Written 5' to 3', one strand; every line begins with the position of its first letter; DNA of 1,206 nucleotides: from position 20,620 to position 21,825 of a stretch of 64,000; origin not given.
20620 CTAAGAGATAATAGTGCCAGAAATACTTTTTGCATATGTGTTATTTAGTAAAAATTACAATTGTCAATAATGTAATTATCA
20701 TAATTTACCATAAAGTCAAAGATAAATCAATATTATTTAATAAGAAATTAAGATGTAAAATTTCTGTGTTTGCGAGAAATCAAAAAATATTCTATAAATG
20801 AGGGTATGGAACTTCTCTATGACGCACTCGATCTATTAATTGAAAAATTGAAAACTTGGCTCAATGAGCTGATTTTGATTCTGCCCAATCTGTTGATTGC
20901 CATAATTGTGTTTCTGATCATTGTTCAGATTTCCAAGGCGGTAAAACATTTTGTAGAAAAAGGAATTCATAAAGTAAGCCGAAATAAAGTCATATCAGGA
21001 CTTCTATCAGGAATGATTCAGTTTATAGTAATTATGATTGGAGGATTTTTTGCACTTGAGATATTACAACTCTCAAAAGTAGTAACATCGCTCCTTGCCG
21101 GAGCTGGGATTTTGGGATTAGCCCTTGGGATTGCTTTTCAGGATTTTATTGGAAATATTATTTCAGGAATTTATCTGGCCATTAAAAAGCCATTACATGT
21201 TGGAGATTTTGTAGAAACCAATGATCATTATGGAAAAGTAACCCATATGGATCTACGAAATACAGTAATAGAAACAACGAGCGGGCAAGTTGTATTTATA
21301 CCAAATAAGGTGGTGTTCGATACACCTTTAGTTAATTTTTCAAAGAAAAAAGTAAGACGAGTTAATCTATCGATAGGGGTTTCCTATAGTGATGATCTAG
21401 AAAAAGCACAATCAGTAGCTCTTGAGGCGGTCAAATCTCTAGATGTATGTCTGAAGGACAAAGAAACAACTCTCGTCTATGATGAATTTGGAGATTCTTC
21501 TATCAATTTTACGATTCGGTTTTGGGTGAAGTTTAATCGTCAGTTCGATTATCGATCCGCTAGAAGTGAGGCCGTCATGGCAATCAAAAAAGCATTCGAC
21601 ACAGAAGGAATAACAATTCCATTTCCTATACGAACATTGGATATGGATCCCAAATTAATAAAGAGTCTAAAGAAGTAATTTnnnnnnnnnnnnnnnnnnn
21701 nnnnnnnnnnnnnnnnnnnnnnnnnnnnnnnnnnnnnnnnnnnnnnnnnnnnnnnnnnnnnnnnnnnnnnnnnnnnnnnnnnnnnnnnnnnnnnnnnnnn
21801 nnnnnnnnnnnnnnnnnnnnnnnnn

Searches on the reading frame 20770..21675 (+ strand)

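Call 42: search_protein_families(library=pfam, proteins=[window:20770-21675:+], max_evalue=0.0001)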
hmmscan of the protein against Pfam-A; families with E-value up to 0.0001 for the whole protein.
window:20770-21675:+ (302 aa): 2 families
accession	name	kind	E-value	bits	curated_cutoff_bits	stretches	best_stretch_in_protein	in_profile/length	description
PF00924.24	MS_channel_2nd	-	3.6e-18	65.9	20.2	1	126-192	2-68/68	Mechanosensitive ion channel, beta-domain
PF21082.3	MS_channel_3rd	-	7.1e-16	58.8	21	1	198-283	1-88/88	Mechanosensitive ion channel MscS, C-terminal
